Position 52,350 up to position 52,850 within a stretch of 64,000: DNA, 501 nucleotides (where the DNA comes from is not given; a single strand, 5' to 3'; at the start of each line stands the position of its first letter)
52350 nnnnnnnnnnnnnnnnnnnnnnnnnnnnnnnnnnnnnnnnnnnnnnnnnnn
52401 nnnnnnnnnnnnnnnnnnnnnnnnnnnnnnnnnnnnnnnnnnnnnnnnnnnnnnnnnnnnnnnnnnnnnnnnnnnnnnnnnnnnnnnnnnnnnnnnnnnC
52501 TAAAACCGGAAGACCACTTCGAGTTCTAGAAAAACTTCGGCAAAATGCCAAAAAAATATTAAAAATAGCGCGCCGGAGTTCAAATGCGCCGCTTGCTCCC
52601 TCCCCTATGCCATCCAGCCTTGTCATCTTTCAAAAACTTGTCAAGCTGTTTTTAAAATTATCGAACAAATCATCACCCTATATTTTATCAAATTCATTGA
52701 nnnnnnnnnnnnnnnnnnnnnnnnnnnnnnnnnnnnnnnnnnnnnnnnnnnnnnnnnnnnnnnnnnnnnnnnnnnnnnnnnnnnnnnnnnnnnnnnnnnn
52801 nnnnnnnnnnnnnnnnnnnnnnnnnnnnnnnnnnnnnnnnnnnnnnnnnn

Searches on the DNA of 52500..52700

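Call 28: search_rna_families(source=window, start=52500, end=52700, threshold=evalue, max_evalue=10)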
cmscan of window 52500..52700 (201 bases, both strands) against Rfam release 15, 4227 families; matches with E-value up to 10: 4.
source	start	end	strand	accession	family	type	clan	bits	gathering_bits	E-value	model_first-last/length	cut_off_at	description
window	52660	52698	-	RF01156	SNORD123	Gene; snRNA; snoRNA; CD-box;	-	14.6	45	3.3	1-70/70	no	Small nucleolar RNA SNORD123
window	52593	52668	-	RF01291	SNORD97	Gene; snRNA; snoRNA; CD-box;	-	13.7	45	5.3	1-142/142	no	Small nucleolar RNA SNORD97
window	52506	52600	-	RF02126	GHRLOS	Gene; lncRNA;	-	12.1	48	0.73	1-70/70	no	Ghrelin opposite strand RNA conserved region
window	52613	52700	-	RF03106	RT-11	Gene; sRNA;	-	11.5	143.5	2.9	20-147/147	5'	RT-11 RNA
